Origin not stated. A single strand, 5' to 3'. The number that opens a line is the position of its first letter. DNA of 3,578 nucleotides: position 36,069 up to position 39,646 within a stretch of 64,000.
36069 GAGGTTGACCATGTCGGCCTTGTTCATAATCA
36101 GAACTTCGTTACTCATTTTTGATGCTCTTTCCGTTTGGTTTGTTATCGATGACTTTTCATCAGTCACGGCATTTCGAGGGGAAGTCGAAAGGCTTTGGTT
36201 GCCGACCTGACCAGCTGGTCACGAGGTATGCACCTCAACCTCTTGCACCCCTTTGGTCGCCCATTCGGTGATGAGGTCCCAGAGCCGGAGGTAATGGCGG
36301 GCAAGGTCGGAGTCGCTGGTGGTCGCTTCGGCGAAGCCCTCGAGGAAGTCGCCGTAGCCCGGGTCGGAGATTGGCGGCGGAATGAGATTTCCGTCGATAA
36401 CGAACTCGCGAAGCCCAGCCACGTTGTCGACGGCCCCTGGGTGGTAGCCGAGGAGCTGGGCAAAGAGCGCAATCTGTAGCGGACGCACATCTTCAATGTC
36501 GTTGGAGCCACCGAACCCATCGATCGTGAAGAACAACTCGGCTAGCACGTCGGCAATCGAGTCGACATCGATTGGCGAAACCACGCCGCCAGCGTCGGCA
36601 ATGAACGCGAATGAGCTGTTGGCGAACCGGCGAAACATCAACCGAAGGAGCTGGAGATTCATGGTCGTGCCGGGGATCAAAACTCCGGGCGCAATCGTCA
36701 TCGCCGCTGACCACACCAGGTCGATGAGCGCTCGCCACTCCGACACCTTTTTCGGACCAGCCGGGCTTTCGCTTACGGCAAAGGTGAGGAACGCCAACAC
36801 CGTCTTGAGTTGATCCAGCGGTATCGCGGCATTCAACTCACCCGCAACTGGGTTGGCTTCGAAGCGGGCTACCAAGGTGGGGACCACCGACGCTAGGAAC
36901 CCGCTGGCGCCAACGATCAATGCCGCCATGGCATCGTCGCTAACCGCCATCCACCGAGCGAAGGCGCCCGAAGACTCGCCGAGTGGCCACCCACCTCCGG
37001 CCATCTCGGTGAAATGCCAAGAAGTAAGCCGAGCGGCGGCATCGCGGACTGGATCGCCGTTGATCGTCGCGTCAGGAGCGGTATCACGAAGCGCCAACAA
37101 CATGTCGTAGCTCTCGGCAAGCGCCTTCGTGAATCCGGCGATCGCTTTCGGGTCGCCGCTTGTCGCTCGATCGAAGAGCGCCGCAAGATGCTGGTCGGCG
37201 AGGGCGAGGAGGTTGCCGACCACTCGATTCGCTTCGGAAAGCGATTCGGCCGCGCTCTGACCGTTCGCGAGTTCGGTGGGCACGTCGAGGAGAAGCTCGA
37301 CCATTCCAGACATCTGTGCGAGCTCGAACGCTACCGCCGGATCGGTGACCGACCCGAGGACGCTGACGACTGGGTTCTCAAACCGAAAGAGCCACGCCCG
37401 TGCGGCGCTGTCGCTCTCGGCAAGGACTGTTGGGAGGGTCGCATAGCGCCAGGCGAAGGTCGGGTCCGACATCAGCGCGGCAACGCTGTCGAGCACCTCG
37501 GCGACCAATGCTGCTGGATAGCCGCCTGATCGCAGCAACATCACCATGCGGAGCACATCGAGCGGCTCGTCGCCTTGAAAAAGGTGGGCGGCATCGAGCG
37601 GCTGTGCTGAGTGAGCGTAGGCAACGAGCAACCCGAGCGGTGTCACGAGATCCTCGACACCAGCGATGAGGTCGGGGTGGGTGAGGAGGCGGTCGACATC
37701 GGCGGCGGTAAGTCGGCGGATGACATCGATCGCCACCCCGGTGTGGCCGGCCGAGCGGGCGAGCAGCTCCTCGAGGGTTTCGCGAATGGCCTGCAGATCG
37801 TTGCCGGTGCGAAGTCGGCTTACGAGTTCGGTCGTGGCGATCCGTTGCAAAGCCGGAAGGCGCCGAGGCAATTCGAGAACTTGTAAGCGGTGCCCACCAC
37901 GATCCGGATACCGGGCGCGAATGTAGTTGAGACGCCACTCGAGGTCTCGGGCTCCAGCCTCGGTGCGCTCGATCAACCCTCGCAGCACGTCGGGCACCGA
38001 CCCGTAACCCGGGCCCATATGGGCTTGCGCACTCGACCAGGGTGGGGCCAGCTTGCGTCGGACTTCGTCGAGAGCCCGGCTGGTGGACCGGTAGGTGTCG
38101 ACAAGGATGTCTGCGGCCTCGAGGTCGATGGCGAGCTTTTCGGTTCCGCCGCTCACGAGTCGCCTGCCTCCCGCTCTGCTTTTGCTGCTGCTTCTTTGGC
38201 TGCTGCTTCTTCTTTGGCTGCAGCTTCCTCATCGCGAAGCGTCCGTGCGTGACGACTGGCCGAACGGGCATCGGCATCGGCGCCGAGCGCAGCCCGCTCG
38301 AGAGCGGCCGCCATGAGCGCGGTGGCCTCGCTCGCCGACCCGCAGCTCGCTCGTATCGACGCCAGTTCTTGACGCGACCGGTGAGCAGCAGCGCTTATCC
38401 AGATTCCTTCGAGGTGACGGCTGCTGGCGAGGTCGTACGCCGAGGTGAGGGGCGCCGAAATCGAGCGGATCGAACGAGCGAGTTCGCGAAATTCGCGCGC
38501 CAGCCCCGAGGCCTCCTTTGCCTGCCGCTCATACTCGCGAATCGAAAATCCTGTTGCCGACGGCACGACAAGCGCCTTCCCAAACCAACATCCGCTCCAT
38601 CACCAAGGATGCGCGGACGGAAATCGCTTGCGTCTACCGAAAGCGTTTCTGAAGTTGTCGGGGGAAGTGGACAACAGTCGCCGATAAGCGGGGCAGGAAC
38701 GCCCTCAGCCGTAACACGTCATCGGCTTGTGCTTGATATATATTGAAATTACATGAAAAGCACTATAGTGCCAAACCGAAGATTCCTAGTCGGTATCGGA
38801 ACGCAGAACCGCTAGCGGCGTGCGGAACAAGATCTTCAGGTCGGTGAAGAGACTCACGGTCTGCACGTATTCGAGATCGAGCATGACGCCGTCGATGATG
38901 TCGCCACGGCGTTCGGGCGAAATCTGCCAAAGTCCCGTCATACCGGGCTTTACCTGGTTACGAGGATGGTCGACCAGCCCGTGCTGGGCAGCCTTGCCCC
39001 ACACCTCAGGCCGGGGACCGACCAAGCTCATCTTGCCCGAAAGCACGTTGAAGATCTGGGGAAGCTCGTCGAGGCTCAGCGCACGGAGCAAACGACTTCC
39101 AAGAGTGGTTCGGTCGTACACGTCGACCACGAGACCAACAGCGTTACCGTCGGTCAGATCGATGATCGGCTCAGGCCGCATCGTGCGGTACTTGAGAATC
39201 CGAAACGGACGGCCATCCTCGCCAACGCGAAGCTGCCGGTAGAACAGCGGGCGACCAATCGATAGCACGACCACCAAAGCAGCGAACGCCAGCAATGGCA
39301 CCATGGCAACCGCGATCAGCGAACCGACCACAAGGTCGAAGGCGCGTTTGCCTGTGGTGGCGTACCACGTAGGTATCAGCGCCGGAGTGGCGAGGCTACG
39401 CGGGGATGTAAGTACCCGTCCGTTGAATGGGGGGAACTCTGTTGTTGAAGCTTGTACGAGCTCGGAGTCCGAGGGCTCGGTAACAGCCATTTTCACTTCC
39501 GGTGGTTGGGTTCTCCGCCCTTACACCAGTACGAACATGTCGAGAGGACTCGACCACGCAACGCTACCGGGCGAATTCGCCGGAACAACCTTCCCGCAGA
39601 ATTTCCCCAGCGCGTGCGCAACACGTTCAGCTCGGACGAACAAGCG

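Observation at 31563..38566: Compact type VII-like secretion module with two uncharacterised helical partners and no recognisable ESX/Ess membrane core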

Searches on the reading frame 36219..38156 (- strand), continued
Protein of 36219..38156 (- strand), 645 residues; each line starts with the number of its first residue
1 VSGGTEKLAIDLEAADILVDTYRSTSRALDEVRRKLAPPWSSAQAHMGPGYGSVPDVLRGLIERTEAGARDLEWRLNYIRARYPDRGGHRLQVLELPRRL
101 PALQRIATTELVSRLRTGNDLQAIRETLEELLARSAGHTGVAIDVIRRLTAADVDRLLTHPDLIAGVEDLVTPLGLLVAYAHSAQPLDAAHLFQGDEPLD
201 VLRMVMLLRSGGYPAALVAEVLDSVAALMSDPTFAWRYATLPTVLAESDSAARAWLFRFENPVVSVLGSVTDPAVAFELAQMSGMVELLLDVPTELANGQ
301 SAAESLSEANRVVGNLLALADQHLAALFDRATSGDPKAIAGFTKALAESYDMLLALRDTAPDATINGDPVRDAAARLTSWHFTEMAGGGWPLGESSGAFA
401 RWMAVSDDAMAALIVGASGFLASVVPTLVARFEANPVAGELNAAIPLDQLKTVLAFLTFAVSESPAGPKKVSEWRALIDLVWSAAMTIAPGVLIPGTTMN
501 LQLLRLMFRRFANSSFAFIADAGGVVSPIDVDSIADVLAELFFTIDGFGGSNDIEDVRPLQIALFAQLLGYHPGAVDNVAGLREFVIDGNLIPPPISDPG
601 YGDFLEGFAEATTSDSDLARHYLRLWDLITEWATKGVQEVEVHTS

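Call 53: fold_search(model_id=the predicted structure, library=pdb)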
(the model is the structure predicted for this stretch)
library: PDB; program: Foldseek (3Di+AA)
matches with E <= 10: 701; with E <= 0.001: 0
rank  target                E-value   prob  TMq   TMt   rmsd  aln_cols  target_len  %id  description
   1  9hms_A                1.1e-02  0.77  0.14  0.11  29.1       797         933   11  Cryo-EM structure of human separase bound to SCC1 (310-550 aa) and SA2 (released 2025-09-03)
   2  8p2l_A                1.3e-02  0.54  0.12  0.14  19.6       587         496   15  A CHIMERA construct containing human SARM1 ARM and SAM domains and C. elegans TIR domain. (released 2023-09-06)
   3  8ga7                  1.5e-02  0.54  0.11  0.12  28.1       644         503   14  Geometrically programmable nanomaterial construction using regularized protein building blocks (released 2024-03-13)
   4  7zjs_A                2.2e-02  0.60  0.14  0.11  28.4       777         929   11  Structural basis of centromeric cohesion protection by SGO1 (released 2023-04-26)
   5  3icq_U                2.4e-02  0.77  0.15  0.12  20.5       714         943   11  Karyopherin nuclear state (released 2009-08-25)
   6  5fg0_A                2.7e-02  0.92  0.17  0.23  17.5       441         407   11  Structure of the conserved yeast listerin (Ltn1) N-terminal domain, MONOCLINIC FORM (released 2016-07-06)
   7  9ep3_A                2.8e-02  0.63  0.14  0.11  28.4       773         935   12  Structure of the SA2/SCC1/WAPL complex (released 2025-10-01)
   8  9hmv_A                3.6e-02  0.57  0.14  0.11  29.0       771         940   11  Cryo-EM structure of SA2-SCC1 complex at 2.9 angstrom (released 2025-09-03)
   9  7unk_A                3.7e-02  0.69  0.17  0.13  27.2       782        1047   12  Structure of Importin-4 bound to the H3-H4-ASF1 histone-histone chaperone complex (released 2022-09-21)
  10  8fni_11               3.8e-02  0.63  0.16  0.17  20.9       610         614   14  Cryo-EM structure of RNase-treated RESC-B in trypanosomal RNA editing (released 2023-07-19)
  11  9i8w_A                5.0e-02  0.80  0.16  0.19  21.3       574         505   11  Beta-catenin armadillo with cyclic peptide and Compound 3 (released 2026-02-18)
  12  8gel_A                5.2e-02  0.28  0.11  0.12  27.6       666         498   11  Cryo-EM structure of synthetic tetrameric building block sC4 (released 2024-03-13)
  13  7zjs_C                6.1e-02  0.38  0.13  0.11  28.8       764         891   12  Structural basis of centromeric cohesion protection by SGO1 (released 2023-04-26)
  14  6fyx_o                6.3e-02  0.84  0.18  0.21  34.6       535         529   11  Structure of a partial yeast 48S preinitiation complex with eIF5 N-terminal domain (model C1) (released 2018-12-05)
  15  5fg1                  6.3e-02  0.80  0.16  0.23  17.5       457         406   11  Structure of the conserved yeast listerin (Ltn1) selenomethionine-substituted N-terminal domain, TRIGONAL FORM (released 2016-07-06)
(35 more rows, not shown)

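Call 85: find_related_loci(query=A8, collection=metagenome_contigs, flank=8000)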
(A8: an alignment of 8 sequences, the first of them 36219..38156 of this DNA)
Query A8 (645 aa) in metagenome_contigs; peptide patterns used: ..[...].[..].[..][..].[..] (x = any residue, [..] = any of these).
48 stretches matched a pattern, but none encodes a relative of the query by tblastn (E <= 1e-3).

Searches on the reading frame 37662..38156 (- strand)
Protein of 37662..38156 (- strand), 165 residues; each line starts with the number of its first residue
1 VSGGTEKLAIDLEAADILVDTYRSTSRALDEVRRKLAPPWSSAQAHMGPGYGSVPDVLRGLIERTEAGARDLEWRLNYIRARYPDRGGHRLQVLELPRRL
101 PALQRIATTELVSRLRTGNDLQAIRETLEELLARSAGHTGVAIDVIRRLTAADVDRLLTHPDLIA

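Call 72: search_protein_families(library=pfam, alignment_id=A6, max_evalue=1)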
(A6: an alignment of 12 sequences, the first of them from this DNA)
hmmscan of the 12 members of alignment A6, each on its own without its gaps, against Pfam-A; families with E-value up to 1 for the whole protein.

A. member 1, seq(165 aa): 4 families
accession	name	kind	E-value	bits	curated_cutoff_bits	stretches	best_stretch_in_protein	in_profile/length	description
PF05957.18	DUF883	-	0.031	14.6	25.4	1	119-143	5-29/53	DUF883 N-terminal domain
PF13481.12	AAA_25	-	0.034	14.2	27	1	59-154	74-160/195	AAA domain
PF12867.12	DinB_2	-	0.081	13.8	24.8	1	109-161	66-102/128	DinB superfamily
PF05209.18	MinC_N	-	0.12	13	27.3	1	112-158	12-61/71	Septum formation inhibitor MinC, N-terminal domain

B. families by the number of members that match (of 12 scanned): 7 families
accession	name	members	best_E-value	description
PF06412.16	TraD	1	0.0057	Conjugal transfer protein TraD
PF05957.18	DUF883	1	0.031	DUF883 N-terminal domain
PF13481.12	AAA_25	1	0.034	AAA domain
PF12867.12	DinB_2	1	0.081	DinB superfamily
PF05209.18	MinC_N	1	0.12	Septum formation inhibitor MinC, N-terminal domain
PF14400.11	Transglut_i_TM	1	0.15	Inactive transglutaminase fused to 7 transmembrane helices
PF07704.17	PSK_trans_fac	1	0.21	Rv0623-like transcription factor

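Call 73: search_solved_structures(query=A6, max_evalue=10)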
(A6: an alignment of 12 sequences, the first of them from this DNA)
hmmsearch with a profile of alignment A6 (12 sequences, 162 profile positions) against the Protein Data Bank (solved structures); distinct sequences matched with E-value up to 10: 30.
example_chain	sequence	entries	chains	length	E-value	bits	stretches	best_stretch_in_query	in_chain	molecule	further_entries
1le4_A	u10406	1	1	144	0.0035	20.2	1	24-74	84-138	APOLIPOPROTEIN E4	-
1b68_A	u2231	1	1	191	0.0037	20.1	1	24-79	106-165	APOLIPOPROTEIN E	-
3s84_A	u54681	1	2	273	0.004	20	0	24-64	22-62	Apolipoprotein A-IV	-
6v7m_B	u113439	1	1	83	0.0041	20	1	25-74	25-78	Apolipoprotein E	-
9sa3_A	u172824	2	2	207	0.0048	19.8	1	24-79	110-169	Apolipoprotein E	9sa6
1gs9_A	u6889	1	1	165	0.005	19.7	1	24-74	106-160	APOLIPOPROTEIN E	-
6ncn_A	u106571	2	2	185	0.0065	19.3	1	24-74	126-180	Apolipoprotein E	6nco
8grx_A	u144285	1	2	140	0.0089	18.9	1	24-74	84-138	Apolipoprotein E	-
1ea8_A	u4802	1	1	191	0.03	17.2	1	24-79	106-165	APOLIPOPROTEIN E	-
1bz4_A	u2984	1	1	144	0.038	16.8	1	25-74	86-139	PROTEIN (APOLIPOPROTEIN E)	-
1nfn_A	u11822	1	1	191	0.051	16.4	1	24-79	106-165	APOLIPOPROTEIN E3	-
1h7i_A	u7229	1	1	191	0.053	16.4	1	24-79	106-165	APOLIPOPROTEIN E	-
2kc3_A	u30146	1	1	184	0.053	16.4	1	24-78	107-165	Apolipoprotein E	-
1lpe_A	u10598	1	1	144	0.056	16.3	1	24-74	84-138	APOLIPOPROTEIN E3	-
1ya9_A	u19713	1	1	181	0.064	16.1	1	24-79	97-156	Apolipoprotein E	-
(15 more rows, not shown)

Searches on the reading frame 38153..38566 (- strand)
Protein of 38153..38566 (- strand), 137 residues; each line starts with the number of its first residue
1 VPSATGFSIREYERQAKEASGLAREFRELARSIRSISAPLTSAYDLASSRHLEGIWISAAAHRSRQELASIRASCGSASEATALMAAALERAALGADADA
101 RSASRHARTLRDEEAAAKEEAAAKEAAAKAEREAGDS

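Call 4: search_protein_families(library=pfam, proteins=[window:38153-38566:-], max_evalue=0.1)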
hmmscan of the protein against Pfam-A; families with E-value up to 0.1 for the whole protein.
window:38153-38566:- (137 aa): 1 family
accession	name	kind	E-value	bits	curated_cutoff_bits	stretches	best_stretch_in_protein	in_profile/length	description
PF17107.11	SesA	-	0.044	14.4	26.3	1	9-89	11-83/122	N-terminal domain on NACHT_NTPase and P-loop NTPases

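Call 5: search_protein_families(library=ncbifam, proteins=[window:38153-38566:-], max_evalue=0.1)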
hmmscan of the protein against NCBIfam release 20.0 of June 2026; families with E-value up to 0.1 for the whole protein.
window:38153-38566:- (137 aa): 0 families

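Call 48: search_solved_structures(query=A3, max_evalue=10)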
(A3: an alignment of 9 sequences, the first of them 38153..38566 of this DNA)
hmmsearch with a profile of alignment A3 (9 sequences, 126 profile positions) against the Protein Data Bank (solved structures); distinct sequences matched with E-value up to 10: 16.
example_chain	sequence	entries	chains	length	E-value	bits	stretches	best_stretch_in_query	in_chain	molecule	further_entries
8a3k_UNK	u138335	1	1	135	1.1e-07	35.2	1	2-32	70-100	sc-apCC-4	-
9r1j_A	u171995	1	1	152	4.5e-06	30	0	2-32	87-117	sc-apCC-4-NR-1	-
9r1k_A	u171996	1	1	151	1.7e-05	28.2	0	3-32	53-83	sc-apCC-4-A7F-1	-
9r1m_A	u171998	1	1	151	3.4e-05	27.2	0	2-32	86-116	sc-apCC-4-LMF-1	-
8qae_A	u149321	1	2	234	8.3e-05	25.9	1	8-104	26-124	sc-apCC-6-SLLA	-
9r1l_A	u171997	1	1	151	0.00036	23.9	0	6-32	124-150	sc-apCC-4-SN38-1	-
9r1n_A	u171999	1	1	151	0.0027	21.1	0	3-32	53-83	sc-apCC-4-DPH-2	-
8qkd_A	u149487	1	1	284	0.011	19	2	58-115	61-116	sc-CC-5-24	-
4i0x_A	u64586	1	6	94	0.048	17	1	14-99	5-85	ESAT-6-like protein MAB_3112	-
6j19_B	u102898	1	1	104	0.052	16.9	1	12-101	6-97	ESAT-6-like protein EsxB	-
3zbh_A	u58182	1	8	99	0.11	15.9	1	30-97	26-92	ESXA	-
3fav_A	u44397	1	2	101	0.11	15.8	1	12-101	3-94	ESAT-6-like protein esxB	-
1wa8_A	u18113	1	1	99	0.12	15.7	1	13-101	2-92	ESAT-6 LIKE PROTEIN ESXB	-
8b15_A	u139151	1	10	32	0.35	14.2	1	11-36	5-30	CC-Pent2-I10Q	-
8a09_A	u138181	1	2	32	0.54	13.6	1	11-36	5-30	A hexameric barrel state of a de novo coiled-coil assembly: CC-Type2-(QgLaId)4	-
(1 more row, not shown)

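Call 98: search_protein_families(library=pfam, alignment_id=A3, max_evalue=1)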
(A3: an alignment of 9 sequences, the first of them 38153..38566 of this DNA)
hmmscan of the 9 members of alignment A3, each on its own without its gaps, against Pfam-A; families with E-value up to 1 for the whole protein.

A. member 1, window:38153-38566:- (137 aa): 1 family
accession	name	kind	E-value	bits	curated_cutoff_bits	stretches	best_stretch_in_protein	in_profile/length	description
PF17107.11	SesA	-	0.044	14.4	26.3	1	9-89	11-83/122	N-terminal domain on NACHT_NTPase and P-loop NTPases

B. families by the number of members that match (of 9 scanned): 7 families
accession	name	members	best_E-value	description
PF15566.12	Imm32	1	0.012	Immunity protein 32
PF11899.13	DUF3419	1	0.014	Protein of unknown function (DUF3419)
PF17107.11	SesA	1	0.044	N-terminal domain on NACHT_NTPase and P-loop NTPases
PF00482.28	T2SSF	1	0.046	Type II secretion system (T2SS), protein F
PF17193.9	MukF_C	1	0.11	MukF C-terminal domain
PF18879.6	EspA_EspE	1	0.15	EspA/EspE family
PF14942.11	Muted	1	0.17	Organelle biogenesis, Muted-like protein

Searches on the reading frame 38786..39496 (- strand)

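Call 4: search_protein_families(library=pfam, proteins=[window:38786-39496:-], max_evalue=0.1)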
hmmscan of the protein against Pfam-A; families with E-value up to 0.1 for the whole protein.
window:38786-39496:- (236 aa): 1 family
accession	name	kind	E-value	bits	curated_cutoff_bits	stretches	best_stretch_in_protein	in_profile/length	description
PF02397.22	Bac_transf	-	1.8e-50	171.4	27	1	50-231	1-178/179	Bacterial sugar transferase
